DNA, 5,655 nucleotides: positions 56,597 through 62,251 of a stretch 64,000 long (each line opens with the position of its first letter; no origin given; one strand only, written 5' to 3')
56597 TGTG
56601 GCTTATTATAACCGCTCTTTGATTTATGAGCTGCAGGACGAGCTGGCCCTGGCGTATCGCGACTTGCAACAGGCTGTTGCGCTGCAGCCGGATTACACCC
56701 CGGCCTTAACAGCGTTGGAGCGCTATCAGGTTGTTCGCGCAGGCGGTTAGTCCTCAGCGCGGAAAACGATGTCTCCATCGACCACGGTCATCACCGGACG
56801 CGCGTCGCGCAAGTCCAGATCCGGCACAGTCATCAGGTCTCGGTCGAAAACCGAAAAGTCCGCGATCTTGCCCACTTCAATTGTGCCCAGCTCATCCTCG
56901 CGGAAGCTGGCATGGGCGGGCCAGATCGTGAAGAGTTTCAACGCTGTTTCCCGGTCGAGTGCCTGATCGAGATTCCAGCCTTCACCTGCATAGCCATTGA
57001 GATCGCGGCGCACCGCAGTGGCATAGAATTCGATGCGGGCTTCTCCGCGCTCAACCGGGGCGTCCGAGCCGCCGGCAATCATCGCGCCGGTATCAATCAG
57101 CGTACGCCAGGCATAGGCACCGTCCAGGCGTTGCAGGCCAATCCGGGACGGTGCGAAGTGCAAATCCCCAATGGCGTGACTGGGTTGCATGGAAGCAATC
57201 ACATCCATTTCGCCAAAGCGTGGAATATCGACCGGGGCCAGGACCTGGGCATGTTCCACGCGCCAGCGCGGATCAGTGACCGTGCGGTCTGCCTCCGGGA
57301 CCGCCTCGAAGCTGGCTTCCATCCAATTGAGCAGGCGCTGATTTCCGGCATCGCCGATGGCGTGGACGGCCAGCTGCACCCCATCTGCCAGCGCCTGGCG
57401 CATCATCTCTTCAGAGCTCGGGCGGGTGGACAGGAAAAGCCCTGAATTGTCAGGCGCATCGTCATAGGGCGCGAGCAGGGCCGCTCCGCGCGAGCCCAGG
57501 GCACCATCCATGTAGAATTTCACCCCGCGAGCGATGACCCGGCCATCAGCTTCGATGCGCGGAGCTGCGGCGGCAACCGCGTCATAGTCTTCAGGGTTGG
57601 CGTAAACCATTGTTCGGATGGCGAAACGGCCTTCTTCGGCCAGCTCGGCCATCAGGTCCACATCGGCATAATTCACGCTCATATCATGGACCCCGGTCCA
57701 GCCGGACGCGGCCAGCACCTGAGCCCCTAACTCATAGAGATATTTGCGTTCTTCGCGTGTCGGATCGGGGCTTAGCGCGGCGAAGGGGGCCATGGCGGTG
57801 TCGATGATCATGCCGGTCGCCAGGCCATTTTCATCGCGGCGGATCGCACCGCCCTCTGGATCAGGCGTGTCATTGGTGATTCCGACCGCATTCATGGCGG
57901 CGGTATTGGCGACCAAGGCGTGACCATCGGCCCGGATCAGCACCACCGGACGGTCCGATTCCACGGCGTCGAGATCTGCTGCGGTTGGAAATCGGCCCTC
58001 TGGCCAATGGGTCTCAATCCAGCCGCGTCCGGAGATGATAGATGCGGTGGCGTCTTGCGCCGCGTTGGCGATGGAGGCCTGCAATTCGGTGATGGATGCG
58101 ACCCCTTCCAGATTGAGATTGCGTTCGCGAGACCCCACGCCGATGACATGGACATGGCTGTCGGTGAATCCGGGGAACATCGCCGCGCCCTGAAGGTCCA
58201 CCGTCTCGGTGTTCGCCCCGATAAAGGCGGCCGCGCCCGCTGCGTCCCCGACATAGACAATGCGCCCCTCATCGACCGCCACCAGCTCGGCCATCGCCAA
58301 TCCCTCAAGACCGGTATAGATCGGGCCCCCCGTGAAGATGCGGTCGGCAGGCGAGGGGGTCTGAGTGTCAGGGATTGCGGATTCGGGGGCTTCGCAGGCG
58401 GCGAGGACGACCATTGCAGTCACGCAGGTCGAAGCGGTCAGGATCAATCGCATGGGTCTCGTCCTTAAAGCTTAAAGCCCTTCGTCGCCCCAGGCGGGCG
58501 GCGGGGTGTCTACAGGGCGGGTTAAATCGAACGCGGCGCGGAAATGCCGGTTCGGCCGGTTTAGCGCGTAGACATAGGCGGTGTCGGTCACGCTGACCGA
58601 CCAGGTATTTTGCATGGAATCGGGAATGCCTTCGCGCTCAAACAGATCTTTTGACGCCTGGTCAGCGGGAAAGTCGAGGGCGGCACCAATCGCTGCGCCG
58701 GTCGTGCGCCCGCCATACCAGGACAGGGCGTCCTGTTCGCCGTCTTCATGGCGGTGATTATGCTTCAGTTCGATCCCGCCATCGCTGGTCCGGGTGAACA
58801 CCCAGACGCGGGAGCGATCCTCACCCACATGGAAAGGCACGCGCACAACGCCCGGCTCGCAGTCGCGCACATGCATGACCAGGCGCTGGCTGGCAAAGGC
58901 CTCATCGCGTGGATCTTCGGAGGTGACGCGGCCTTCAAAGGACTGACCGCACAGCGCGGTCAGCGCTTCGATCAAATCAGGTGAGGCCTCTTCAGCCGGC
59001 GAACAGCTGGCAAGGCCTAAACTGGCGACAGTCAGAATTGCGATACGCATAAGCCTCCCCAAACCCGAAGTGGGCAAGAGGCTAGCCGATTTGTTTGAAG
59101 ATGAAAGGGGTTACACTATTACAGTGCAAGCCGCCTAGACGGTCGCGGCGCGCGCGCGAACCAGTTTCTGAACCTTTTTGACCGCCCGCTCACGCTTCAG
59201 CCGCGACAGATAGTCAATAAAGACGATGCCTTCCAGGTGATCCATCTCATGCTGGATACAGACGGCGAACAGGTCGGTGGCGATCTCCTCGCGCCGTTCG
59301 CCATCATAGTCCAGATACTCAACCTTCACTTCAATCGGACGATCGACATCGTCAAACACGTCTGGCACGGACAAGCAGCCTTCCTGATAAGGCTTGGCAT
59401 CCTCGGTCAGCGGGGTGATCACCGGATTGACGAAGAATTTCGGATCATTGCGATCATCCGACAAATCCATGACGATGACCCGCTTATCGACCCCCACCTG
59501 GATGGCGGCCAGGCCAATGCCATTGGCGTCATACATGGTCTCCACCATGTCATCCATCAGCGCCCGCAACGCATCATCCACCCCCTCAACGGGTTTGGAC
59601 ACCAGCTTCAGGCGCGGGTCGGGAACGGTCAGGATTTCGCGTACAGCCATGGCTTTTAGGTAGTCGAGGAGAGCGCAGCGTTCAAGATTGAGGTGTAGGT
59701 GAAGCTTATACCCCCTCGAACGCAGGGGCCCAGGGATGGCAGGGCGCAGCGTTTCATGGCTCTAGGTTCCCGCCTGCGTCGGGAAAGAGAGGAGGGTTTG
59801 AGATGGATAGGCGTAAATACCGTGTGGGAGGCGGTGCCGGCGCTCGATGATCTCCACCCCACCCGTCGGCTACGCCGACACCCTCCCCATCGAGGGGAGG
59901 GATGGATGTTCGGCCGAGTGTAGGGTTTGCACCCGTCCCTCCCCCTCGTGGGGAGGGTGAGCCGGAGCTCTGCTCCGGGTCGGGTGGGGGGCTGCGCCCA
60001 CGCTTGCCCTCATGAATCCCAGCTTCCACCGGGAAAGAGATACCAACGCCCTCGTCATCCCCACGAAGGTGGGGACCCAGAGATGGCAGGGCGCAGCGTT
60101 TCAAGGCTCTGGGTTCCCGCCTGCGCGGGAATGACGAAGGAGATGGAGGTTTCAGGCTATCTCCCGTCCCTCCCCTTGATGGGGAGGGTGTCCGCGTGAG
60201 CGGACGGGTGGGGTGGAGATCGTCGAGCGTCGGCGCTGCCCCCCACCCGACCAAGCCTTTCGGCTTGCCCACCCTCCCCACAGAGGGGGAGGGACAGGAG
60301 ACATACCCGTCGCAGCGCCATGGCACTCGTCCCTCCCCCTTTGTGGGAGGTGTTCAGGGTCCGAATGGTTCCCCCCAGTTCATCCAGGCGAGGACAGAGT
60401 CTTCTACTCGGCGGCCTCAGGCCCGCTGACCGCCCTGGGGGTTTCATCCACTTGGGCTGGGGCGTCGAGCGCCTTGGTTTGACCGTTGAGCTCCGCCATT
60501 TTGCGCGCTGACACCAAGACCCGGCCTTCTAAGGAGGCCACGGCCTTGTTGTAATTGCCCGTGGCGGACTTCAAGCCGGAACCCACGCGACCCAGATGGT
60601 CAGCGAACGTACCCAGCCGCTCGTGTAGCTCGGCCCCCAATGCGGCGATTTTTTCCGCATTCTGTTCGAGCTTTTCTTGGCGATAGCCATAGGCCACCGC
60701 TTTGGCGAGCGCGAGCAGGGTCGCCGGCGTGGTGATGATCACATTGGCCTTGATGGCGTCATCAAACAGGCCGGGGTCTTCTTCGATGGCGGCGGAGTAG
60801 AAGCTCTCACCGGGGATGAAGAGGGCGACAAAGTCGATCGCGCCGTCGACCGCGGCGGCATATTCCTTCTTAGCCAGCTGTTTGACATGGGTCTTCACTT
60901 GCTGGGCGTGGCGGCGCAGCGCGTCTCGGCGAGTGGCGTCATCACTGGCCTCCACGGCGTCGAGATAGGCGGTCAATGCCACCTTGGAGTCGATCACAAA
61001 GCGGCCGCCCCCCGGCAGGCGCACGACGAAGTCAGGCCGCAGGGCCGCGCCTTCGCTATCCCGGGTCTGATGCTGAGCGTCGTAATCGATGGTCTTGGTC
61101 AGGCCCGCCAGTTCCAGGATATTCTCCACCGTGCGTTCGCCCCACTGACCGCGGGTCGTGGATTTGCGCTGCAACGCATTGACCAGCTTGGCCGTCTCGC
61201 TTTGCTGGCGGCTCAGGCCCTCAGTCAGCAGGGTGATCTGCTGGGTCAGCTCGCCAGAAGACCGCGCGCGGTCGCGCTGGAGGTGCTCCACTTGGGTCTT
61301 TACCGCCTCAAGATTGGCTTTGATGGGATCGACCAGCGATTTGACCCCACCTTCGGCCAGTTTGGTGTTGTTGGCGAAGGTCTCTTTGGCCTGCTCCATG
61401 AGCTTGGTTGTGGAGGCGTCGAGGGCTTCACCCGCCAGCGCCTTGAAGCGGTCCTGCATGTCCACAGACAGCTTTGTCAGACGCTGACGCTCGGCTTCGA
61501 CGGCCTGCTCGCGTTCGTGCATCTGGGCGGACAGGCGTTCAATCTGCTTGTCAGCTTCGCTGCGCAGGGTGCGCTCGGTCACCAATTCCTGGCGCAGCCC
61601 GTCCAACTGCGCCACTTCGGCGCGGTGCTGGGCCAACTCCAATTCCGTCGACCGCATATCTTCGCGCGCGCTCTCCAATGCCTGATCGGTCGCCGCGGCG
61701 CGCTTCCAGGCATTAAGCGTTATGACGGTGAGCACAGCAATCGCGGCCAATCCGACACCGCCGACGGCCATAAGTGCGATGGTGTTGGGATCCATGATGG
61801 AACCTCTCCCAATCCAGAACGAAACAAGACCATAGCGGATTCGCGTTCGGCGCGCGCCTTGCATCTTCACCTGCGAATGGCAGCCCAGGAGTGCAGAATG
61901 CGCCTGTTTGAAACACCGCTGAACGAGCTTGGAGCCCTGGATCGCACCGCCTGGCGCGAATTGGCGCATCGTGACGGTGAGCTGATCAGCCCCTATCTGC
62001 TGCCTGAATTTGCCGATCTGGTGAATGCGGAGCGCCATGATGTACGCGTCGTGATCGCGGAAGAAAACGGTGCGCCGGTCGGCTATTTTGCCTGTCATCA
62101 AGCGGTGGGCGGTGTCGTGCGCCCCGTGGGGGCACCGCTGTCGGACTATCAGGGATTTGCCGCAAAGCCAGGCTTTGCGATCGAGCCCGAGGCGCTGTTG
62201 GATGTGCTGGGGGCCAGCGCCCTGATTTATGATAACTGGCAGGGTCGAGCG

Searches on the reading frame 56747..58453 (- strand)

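Call 12: search_protein_families(library=pfam, proteins=[window:56747-58453:-])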
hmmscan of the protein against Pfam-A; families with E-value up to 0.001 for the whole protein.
window:56747-58453:- (568 aa): 2 families
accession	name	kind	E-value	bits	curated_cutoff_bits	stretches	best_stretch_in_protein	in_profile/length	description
PF07969.17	Amidohydro_3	-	2.5e-90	304.7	29.7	1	83-564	1-472/472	Amidohydrolase family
PF01979.26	Amidohydro_1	-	2.6e-14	53.7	25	1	234-563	32-345/345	Amidohydrolase family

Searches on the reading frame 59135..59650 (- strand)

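Call 13: search_protein_families(library=pfam, proteins=[window:59135-59650:-], max_evalue=0.01)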
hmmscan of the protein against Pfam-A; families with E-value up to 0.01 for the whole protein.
window:59135-59650:- (171 aa): 1 family
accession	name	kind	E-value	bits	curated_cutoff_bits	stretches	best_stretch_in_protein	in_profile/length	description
PF01327.26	Pep_deformylase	-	9.4e-53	178.4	22.8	1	3-153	1-155/156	Polypeptide deformylase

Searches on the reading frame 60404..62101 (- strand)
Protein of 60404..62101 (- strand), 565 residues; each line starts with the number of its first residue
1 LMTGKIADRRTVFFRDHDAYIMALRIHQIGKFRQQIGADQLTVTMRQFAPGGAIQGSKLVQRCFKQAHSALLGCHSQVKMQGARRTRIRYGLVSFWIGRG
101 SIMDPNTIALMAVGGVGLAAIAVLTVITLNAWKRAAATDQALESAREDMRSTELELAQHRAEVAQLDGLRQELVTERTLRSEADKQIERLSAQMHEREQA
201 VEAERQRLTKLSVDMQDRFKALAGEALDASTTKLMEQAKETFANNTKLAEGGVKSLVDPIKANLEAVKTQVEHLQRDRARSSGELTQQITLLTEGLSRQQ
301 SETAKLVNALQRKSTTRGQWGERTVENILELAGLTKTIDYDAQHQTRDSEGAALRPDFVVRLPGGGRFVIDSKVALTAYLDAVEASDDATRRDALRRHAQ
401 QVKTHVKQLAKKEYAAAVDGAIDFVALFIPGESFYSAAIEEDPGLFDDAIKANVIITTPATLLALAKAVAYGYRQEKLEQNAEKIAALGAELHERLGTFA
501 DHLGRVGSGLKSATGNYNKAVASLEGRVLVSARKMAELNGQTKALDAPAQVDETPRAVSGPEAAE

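Call 13: search_protein_families(library=pfam, proteins=[window:60404-62101:-], max_evalue=0.01)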
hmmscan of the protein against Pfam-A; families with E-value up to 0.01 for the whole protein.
window:60404-62101:- (565 aa): 2 families
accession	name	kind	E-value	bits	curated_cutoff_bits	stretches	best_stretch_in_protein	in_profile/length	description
PF02646.22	RmuC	-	3e-92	309.3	26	1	254-543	4-289/291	RmuC family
PF07926.17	TPR_MLP1_2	-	0.0016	18.9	36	1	143-222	36-115/129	TPR/MLP1/MLP2-like protein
